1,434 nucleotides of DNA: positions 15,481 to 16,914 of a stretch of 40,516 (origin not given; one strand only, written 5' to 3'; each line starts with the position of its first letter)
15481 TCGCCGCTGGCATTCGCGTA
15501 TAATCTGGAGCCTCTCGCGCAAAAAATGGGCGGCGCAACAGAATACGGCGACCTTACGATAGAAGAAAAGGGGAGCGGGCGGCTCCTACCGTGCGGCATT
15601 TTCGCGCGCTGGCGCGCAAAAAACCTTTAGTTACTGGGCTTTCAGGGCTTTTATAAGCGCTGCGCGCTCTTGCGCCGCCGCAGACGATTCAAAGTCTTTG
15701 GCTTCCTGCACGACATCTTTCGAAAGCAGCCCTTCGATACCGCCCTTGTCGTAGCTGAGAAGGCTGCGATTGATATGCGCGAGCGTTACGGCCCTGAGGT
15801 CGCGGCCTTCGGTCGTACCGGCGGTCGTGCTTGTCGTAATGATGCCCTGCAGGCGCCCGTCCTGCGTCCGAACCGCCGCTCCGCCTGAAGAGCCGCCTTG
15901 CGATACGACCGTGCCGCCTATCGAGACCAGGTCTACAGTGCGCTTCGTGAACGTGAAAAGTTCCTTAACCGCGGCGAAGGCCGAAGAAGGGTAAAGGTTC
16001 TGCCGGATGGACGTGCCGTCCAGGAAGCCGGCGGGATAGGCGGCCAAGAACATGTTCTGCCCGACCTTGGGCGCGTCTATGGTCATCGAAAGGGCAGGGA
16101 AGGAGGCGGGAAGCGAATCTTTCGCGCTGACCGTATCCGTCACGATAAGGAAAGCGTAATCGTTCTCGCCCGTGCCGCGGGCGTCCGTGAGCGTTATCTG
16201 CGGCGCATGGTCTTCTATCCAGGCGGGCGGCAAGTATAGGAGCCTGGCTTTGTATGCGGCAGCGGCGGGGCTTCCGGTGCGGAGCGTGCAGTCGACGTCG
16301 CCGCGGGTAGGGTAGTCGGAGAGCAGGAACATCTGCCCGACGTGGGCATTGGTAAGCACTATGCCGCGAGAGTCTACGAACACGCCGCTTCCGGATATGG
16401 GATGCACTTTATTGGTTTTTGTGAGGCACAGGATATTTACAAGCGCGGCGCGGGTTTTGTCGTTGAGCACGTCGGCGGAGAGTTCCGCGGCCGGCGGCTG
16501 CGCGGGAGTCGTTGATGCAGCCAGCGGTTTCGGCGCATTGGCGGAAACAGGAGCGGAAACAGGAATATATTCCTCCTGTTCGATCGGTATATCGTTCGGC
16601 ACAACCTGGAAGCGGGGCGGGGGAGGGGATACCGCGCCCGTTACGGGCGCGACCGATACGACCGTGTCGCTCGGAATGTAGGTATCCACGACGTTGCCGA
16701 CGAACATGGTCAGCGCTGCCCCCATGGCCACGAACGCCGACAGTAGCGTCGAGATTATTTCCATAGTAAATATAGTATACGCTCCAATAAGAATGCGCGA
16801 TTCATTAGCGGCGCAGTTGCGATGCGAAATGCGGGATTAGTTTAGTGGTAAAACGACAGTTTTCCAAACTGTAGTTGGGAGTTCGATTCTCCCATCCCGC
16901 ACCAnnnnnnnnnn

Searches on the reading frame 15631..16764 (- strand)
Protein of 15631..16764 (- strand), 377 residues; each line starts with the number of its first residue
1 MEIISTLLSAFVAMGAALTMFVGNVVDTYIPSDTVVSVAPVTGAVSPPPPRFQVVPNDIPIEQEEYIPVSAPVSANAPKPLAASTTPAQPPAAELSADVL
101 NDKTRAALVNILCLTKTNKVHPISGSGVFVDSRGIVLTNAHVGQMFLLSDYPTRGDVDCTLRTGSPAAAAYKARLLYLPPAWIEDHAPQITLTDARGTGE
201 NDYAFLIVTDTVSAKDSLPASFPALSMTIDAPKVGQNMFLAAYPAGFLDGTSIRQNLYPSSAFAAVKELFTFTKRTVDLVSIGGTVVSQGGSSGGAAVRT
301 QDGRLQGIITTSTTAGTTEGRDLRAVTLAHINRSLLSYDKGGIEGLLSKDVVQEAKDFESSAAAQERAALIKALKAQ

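Call 50: search_protein_families(library=pfam, proteins=[window:15631-16764:-], max_evalue=0.01)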
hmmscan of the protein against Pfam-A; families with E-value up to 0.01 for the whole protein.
window:15631-16764:- (377 aa): 2 families
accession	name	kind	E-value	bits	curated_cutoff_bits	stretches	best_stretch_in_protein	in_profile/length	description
PF13365.12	Trypsin_2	-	6.2e-10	40.4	27.6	1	125-308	1-144/144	Trypsin-like peptidase domain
PF00089.32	Trypsin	-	0.00022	21.5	20.6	1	126-315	28-201/220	Trypsin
